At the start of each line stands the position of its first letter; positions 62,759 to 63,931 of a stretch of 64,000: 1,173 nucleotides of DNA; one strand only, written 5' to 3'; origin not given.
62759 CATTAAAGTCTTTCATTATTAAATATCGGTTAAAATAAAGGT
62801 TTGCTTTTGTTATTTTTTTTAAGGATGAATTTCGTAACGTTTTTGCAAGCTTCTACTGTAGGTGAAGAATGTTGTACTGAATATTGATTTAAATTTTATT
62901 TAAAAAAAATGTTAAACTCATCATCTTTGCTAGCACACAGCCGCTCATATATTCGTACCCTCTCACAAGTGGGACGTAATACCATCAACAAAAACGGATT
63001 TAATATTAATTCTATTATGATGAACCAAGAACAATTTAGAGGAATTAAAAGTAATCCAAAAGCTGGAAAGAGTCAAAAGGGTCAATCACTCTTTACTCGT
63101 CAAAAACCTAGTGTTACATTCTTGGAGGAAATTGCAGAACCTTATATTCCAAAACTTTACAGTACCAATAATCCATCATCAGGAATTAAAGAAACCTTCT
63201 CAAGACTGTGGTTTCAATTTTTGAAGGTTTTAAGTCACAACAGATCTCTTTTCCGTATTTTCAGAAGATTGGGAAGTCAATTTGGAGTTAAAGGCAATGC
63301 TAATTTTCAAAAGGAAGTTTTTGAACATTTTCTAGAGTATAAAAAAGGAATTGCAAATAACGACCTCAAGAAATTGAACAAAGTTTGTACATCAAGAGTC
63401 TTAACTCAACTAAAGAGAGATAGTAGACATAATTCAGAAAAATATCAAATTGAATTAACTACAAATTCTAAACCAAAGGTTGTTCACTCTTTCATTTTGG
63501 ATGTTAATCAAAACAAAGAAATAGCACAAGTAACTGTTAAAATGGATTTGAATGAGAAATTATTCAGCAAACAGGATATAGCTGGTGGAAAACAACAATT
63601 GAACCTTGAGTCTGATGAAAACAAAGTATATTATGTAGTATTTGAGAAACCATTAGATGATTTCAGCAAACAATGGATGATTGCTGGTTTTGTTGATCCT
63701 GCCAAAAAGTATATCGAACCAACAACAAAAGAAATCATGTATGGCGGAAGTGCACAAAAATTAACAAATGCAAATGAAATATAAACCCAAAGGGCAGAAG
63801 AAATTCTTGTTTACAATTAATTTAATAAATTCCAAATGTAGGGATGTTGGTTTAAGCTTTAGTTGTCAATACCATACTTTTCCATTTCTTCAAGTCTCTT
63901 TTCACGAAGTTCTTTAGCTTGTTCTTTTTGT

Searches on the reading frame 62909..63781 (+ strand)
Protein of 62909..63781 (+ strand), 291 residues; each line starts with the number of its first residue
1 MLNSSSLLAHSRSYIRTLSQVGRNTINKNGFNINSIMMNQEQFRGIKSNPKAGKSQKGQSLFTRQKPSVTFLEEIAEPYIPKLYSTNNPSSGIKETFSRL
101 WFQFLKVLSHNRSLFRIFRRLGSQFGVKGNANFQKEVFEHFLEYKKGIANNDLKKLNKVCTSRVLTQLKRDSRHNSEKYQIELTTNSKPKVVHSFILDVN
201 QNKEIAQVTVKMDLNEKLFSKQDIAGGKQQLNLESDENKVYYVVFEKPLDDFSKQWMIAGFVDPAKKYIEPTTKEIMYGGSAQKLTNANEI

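Call 23: search_protein_families(library=pfam, proteins=[window:62909-63781:+], max_evalue=0.01)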
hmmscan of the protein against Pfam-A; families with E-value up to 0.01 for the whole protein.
window:62909-63781:+ (291 aa): 2 families
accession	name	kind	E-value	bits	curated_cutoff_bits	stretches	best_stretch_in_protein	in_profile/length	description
PF07961.18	MBA1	-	7.5e-08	32.2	27.4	1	69-262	12-199/235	MBA1-like protein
PF04280.21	Tim44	-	7.3e-07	29.8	29.6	1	131-260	18-144/147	Tim44-like domain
